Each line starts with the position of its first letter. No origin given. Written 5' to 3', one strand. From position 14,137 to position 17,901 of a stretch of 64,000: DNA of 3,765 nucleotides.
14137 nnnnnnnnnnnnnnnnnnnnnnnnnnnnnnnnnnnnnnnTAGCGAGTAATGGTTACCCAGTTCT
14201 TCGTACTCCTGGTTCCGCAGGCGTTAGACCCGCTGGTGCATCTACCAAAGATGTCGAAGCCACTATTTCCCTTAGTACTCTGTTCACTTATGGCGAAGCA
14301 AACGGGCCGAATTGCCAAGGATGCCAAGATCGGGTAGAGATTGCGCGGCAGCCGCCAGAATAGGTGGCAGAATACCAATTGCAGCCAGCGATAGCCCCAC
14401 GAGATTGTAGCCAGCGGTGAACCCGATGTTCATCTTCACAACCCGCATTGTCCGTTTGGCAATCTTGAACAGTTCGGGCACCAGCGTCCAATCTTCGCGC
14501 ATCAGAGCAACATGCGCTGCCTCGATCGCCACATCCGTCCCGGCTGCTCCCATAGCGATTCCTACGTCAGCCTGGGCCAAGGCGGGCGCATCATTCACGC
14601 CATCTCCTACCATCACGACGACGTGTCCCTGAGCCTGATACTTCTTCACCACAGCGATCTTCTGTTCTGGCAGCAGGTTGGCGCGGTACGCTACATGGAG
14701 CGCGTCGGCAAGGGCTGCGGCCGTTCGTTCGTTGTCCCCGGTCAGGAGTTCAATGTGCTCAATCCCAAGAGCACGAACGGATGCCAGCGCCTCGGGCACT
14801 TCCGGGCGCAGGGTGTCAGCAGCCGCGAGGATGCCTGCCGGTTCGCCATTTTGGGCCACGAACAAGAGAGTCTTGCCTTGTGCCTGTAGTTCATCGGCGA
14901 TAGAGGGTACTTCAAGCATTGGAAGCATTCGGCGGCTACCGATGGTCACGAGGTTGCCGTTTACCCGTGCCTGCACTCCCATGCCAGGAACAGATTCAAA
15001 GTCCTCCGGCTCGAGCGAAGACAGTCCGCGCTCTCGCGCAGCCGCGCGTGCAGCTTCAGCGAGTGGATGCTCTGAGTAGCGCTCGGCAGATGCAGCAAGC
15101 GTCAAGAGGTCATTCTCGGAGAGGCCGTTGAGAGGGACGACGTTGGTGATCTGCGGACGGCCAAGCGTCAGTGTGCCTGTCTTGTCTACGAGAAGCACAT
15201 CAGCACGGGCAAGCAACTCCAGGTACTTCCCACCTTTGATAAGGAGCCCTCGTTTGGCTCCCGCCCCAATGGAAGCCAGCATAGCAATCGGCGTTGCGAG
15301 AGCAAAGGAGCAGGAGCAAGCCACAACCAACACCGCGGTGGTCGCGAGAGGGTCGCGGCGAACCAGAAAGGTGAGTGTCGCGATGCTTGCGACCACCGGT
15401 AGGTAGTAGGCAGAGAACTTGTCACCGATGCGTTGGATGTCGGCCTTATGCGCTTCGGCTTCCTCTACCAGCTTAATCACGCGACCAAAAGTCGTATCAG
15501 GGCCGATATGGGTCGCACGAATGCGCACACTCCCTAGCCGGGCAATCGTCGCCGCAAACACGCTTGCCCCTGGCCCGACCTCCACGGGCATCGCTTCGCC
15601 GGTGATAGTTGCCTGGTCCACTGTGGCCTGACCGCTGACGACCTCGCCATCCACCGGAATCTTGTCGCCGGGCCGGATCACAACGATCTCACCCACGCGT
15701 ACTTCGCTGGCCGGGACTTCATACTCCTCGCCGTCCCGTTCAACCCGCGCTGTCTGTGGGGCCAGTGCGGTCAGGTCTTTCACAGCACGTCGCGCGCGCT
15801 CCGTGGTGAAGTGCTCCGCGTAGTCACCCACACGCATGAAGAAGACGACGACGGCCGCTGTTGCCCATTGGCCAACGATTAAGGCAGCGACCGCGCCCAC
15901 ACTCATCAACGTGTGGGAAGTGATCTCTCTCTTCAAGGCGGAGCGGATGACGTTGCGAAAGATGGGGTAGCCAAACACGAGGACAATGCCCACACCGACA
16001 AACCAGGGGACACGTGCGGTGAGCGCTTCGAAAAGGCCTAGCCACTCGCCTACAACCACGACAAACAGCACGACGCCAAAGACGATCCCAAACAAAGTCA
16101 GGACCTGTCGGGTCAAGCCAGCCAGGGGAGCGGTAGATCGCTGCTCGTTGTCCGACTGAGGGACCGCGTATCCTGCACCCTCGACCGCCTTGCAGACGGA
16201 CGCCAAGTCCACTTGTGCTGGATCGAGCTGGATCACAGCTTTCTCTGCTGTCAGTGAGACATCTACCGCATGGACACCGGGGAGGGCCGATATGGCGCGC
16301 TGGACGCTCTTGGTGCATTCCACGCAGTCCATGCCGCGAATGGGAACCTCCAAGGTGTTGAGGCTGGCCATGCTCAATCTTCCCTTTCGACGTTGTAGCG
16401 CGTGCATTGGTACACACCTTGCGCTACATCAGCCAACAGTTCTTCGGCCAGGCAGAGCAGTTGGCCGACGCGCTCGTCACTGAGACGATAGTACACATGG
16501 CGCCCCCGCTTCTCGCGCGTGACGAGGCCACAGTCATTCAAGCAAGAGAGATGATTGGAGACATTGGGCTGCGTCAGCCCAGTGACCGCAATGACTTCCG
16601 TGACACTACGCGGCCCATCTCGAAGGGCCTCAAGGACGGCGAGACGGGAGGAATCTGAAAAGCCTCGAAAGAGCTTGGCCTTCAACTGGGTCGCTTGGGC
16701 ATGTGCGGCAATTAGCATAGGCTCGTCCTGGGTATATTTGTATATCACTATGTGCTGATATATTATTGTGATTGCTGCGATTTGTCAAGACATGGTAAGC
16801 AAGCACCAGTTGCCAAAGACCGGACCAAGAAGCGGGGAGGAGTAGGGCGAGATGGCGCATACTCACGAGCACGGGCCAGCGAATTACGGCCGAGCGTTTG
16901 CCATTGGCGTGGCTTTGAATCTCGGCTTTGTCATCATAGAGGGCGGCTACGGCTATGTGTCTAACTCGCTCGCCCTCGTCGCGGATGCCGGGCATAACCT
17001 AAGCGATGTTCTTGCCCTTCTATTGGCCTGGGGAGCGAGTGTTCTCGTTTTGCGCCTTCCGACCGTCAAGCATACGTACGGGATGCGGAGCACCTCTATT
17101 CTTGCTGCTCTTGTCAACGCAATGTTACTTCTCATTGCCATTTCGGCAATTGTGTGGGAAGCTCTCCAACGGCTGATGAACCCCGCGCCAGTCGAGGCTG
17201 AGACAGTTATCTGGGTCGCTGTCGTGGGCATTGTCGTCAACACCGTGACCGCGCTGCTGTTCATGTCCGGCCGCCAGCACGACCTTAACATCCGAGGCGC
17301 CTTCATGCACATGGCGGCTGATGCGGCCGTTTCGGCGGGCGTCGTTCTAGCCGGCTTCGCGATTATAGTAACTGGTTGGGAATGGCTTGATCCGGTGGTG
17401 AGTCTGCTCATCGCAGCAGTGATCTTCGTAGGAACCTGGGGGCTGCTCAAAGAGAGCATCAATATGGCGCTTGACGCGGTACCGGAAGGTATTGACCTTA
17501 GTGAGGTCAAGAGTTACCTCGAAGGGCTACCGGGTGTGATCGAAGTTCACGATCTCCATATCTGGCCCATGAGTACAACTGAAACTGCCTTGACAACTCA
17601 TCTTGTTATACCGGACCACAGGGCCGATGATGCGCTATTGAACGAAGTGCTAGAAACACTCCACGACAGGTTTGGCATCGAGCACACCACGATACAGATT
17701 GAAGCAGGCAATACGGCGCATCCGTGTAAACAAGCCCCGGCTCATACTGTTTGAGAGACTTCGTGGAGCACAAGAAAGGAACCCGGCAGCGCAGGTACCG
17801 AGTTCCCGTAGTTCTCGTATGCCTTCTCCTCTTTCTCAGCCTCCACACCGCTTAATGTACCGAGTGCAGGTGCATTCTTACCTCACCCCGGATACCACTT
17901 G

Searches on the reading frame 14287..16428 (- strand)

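Call 72: search_protein_families(library=ncbifam, proteins=[window:14287-16428:-], max_evalue=0.00001)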
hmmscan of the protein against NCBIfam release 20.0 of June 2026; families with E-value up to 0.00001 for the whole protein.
window:14287-16428:- (714 aa): 28 families (the best 25 are shown)
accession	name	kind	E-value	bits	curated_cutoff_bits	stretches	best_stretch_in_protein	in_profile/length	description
TIGR01525.1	ATPase-IB_hvy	subfamily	7.7e-170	566.4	346.25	1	172-710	2-560/560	heavy metal translocating P-type ATPase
NF008262.1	PRK11033.1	equivalog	4.1e-139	465.2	1005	1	25-714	42-731/731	zinc/cadmium/mercury/lead-transporting ATPase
TIGR01512.1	ATPase-IB2_Cd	subfamily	2.9e-137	458.4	313.5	1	172-712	2-494/494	cadmium family heavy metal-translocating P-type ATPase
TIGR01511.1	ATPase-IB1_Cu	subfamily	9.2e-128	427.4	397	1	153-710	2-541/542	copper-translocating P-type ATPase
NF033775.1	P_type_ZntA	exception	5.6e-127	425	1240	1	14-714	38-732/732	Zn(II)/Cd(II)/Pb(II) translocating P-type ATPase ZntA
NF007952.0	PRK10671.1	equivalog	1.8e-116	390.3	1316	1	25-714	104-835/838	copper-exporting P-type ATPase CopA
TIGR01494.1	ATPase_P-type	subfamily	1e-77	261.6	62.3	1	194-687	2-465/478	HAD-IC family P-type ATPase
TIGR01497.1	kdpB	equivalog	5.6e-54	183.4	527.9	1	198-703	77-605/675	potassium-transporting ATPase subunit KdpB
TIGR01647.1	ATPase-IIIA_H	equivalog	5.8e-52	176.9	615.5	2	174-453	41-331/755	plasma-membrane proton-efflux P-type ATPase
NF010609.0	PRK14010.1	equivalog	6.5e-42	143.6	1323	2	510-701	412-598/673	K(+)-transporting ATPase subunit B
TIGR01522.1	ATPase-IIA2_Ca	equivalog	6.9e-38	130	798.3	2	579-684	567-670/854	calcium-transporting P-type ATPase, PMR1-type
TIGR01517.1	ATPase-IIB_Ca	equivalog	1.1e-33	116.4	507.05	2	586-672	612-697/882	calcium-translocating P-type ATPase, PMCA-type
TIGR01106.1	ATPase-IIC_X-K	subfamily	4.7e-31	107.5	946.1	2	585-648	667-730/997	Na,H/K antiporter P-type ATPase subunit alpha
TIGR01116.1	ATPase-IIA1_Ca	equivalog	1.2e-28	99.7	703.4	2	531-647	458-588/799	calcium-translocating P-type ATPase, SERCA-type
NF011702.0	PRK15122.1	subfamily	1.2e-26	92.9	975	2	552-649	589-688/907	magnesium-translocating P-type ATPase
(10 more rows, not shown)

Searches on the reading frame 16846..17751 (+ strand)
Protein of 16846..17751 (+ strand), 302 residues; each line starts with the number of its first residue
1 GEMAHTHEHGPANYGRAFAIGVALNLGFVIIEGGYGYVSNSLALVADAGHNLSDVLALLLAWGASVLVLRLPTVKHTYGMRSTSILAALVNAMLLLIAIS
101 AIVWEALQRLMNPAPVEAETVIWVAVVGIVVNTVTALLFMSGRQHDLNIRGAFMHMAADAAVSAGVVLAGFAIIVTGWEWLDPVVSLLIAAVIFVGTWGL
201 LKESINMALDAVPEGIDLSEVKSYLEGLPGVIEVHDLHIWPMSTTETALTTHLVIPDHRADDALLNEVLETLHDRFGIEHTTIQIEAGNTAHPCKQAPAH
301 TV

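Call 72: search_protein_families(library=ncbifam, proteins=[window:16846-17751:+], max_evalue=0.00001)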
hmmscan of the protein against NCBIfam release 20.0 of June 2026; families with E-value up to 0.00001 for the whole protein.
window:16846-17751:+ (302 aa): 10 families
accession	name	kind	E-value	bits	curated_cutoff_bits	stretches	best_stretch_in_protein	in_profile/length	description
TIGR01297.1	CDF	superfamily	2.3e-74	250.2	82.35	1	16-287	3-282/285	cation diffusion facilitator family transporter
NF002923.0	PRK03557.1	equivalog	2.3e-59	201.2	408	1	13-290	16-294/313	CDF family zinc transporter ZitB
NF033827.1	CDF_efflux_DmeF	equivalog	4.9e-33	114.8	250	2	144-285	173-308/309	CDF family Co(II)/Ni(II) efflux transporter DmeF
NF052621.1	MngEfTpMntE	equivalog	1.4e-22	80.4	500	1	37-291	25-285/293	manganese efflux transporter MntE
NF052602.1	Zn_efflux_Cdf31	equivalog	3.2e-18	66.1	460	1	17-289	9-291/299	CDF family zinc efflux transporter Cdf31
NF050169.1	CatEfflxFieF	equivalog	3.2e-15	56.1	420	1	37-240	27-232/282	cation efflux pump FieF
NF033615.1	CDF_MamM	equivalog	1.4e-13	50.7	350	1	19-238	13-236/290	magnetosome biogenesis CDF transporter MamM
NF033616.1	CDF_MamB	equivalog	8.2e-12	45.2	350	1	22-238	13-231/284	magnetosome biogenesis CDF transporter MamB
NF007064.0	PRK09509.1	equivalog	8.5e-12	44.7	447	1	37-257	32-253/300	CDF family cation-efflux transporter FieF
NF040994.1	MamV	equivalog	6.5e-06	25.4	500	1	25-238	21-235/319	CDF transporter MamV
